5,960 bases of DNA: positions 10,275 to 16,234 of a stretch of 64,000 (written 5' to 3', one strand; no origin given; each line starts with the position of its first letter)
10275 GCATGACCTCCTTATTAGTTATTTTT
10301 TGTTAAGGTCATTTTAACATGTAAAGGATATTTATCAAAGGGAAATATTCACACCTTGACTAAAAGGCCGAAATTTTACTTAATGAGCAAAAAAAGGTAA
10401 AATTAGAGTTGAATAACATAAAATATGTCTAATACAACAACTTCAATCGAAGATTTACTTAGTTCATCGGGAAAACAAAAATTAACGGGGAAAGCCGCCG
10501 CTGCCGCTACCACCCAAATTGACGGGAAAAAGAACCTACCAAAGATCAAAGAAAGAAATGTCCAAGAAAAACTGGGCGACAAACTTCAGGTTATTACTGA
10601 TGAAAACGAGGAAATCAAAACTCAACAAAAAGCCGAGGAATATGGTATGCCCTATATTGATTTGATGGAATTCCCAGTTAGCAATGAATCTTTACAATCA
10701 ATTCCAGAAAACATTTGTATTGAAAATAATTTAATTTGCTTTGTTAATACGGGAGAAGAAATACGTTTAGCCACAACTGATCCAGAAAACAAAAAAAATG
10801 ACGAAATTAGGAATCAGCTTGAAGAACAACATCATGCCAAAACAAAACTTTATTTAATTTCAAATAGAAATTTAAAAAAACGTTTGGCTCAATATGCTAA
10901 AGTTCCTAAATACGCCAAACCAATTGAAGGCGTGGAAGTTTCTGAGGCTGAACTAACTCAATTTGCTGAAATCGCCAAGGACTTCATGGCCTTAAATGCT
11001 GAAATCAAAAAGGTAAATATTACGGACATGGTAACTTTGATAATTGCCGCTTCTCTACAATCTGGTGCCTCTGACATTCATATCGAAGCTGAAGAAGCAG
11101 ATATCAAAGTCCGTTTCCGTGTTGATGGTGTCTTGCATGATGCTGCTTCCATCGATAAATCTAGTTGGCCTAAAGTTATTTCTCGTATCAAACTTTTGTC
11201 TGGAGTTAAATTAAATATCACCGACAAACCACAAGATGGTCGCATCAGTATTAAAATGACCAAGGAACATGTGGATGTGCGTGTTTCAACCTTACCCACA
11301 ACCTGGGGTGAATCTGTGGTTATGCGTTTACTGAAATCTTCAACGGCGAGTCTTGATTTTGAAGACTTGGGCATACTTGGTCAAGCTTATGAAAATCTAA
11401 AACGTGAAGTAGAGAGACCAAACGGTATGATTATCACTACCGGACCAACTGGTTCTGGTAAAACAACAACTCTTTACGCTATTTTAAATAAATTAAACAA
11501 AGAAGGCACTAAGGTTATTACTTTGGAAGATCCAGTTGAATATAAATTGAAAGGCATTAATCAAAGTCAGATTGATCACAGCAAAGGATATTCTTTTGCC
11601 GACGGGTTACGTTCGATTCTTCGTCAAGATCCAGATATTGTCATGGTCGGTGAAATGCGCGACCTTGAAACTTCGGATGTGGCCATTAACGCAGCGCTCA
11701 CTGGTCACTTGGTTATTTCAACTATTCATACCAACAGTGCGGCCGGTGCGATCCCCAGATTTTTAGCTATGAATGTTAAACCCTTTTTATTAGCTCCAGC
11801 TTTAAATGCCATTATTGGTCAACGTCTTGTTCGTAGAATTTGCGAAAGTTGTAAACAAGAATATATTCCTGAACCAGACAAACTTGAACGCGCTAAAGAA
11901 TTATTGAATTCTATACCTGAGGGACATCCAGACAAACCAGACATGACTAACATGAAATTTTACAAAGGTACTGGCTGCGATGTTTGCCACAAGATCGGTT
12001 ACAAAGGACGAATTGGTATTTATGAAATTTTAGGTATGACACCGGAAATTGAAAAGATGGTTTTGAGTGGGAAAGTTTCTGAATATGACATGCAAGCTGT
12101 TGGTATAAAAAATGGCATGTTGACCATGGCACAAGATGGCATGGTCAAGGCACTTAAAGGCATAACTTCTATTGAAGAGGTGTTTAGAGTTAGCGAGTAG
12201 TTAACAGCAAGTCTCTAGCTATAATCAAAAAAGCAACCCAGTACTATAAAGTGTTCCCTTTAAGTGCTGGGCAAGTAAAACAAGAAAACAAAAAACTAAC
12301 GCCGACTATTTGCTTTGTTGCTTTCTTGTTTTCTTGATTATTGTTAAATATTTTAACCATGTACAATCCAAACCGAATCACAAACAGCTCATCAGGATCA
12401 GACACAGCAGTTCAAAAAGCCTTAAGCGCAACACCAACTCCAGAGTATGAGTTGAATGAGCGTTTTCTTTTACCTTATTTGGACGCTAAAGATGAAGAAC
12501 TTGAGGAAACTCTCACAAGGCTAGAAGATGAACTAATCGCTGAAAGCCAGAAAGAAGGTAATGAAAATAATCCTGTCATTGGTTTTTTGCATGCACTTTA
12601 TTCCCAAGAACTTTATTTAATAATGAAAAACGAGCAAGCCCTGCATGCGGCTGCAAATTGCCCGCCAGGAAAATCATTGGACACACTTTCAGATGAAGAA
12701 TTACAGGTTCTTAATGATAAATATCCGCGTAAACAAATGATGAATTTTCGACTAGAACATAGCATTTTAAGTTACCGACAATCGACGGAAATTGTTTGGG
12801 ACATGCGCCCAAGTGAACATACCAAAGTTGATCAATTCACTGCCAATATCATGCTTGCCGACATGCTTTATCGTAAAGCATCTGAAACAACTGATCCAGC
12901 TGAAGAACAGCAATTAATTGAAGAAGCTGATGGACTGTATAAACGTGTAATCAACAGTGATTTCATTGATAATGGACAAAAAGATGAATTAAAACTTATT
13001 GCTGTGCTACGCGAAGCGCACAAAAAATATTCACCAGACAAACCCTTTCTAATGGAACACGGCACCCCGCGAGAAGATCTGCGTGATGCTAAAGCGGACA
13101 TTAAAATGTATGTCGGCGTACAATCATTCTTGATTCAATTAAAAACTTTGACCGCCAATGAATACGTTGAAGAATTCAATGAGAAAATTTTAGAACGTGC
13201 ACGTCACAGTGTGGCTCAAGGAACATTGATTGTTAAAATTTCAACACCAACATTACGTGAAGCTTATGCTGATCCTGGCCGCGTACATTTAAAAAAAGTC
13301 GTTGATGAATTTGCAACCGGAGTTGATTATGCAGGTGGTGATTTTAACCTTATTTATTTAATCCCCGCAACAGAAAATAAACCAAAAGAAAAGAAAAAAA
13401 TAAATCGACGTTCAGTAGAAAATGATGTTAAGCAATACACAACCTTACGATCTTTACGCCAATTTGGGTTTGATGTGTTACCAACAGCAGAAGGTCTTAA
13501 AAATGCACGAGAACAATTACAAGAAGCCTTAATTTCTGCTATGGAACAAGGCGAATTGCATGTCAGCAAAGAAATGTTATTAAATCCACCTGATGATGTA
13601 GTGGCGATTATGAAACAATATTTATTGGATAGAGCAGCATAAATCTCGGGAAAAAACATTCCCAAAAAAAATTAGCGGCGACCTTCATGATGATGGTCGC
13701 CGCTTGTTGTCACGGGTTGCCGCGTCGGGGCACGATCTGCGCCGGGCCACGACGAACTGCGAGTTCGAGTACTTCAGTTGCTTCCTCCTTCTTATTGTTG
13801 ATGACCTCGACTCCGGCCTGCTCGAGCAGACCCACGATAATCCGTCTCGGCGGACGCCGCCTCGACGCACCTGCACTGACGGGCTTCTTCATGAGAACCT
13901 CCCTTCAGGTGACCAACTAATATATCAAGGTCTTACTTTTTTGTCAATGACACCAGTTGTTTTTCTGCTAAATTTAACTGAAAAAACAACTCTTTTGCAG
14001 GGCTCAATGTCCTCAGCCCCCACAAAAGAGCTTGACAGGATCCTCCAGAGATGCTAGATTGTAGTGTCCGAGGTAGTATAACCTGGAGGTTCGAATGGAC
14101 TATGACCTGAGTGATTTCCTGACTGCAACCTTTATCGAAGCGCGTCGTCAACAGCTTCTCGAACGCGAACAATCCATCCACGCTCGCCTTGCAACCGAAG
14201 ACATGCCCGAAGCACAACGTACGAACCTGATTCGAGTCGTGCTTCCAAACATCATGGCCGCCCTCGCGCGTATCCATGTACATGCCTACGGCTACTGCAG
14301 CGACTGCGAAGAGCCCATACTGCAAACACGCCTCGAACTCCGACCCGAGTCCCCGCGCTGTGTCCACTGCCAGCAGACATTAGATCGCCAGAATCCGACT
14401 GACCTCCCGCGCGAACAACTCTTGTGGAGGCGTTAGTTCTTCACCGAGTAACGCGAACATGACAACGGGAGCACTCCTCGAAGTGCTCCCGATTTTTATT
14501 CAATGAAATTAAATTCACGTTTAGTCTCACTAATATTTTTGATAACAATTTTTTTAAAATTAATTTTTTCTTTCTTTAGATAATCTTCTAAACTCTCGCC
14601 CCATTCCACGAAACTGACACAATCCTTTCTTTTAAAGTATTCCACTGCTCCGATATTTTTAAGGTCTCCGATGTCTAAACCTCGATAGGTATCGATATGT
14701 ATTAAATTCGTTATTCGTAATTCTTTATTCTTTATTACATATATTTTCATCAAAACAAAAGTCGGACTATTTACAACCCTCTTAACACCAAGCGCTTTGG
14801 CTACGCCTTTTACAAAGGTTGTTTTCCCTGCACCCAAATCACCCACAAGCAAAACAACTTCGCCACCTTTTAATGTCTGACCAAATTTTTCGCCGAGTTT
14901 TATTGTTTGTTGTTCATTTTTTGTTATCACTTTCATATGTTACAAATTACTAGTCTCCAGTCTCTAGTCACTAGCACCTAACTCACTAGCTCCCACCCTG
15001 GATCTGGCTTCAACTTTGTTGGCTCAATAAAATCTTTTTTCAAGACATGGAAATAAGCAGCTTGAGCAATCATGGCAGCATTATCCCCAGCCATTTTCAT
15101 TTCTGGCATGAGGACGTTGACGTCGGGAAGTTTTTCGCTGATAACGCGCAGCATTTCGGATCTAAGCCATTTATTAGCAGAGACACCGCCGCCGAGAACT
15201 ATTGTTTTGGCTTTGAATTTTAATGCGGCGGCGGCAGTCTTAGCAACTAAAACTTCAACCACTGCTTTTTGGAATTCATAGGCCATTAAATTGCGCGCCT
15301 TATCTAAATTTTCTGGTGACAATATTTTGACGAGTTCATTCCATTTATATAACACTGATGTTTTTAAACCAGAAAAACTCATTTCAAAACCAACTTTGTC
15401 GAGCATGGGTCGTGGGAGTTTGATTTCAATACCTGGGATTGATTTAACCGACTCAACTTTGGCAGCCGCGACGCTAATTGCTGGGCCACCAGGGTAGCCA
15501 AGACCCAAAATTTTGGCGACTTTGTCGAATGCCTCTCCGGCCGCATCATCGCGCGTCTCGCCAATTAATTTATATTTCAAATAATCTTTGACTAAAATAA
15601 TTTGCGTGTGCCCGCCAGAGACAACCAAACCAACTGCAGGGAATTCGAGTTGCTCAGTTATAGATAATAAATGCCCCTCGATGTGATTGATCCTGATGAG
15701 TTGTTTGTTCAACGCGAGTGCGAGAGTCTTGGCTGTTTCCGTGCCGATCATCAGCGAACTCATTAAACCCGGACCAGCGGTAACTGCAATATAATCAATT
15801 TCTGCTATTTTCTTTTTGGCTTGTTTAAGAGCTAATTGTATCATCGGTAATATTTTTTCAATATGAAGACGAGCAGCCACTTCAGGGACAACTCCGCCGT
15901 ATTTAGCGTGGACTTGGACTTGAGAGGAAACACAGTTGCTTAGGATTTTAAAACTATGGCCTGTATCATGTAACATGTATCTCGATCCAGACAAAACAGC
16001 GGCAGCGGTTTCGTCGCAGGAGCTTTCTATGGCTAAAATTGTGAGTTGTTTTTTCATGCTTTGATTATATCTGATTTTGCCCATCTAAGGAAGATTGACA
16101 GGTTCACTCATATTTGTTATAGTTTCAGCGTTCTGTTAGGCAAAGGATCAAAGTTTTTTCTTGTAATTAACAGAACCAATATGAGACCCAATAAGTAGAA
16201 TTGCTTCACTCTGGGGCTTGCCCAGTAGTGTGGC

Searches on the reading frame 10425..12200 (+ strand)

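Call 45: search_protein_families(library=pfam, proteins=[window:10425-12200:+], max_evalue=0.001)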
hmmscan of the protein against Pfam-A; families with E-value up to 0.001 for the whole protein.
window:10425-12200:+ (591 aa): 7 families
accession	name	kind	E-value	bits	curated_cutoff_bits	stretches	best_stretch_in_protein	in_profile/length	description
PF00437.27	T2SSE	-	3.9e-122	407.9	24.9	1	198-588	7-370/370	Type II/IV secretion system protein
PF05157.20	MshEN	-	1.6e-07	31.6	23.1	1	73-157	1-83/90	MshEN domain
PF25199.1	nSTAND_NTPase5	-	2.9e-05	24.4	34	1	317-376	24-85/145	Novel STAND NTPase 5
PF20720.3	nSTAND3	-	3.4e-05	24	27.2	1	322-374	7-58/155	Novel STAND NTPase 3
PF13401.12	AAA_22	-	0.00017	22.3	27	1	332-378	4-50/130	AAA domain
PF04851.21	ResIII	-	0.00047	20.6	22.5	0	320-367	10-59/164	Type III restriction enzyme, res subunit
PF13604.12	AAA_30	-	0.00064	19.9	27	0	329-367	14-52/191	AAA domain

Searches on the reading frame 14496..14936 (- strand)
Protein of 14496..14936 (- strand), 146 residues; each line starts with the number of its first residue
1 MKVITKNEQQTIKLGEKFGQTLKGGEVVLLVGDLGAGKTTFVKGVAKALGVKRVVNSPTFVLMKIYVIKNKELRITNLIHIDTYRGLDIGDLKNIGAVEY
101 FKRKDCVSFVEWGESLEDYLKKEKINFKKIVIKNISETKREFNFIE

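Call 45: search_protein_families(library=pfam, proteins=[window:14496-14936:-], max_evalue=0.001)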
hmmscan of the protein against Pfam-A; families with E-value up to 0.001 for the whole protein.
window:14496-14936:- (146 aa): 1 family
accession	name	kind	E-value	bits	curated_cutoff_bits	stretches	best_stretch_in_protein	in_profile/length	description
PF02367.23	TsaE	-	2.3e-34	118.6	26.6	1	6-136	2-122/128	Threonylcarbamoyl adenosine biosynthesis protein TsaE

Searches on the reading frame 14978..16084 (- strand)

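Call 45: search_protein_families(library=pfam, proteins=[window:14978-16084:-], max_evalue=0.001)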
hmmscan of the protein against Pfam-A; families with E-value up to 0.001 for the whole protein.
window:14978-16084:- (368 aa): 2 families
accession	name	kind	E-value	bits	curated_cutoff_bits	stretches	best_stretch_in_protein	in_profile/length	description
PF00814.31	TsaD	-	5.2e-86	289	24.8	1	46-340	1-263/264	tRNA N6-adenosine threonylcarbamoyltransferase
PF22521.2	HypF_C_2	-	5.1e-08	33.4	27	1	182-334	96-234/241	Carbamoyltransferase, Kae1-like Domain, second subdomain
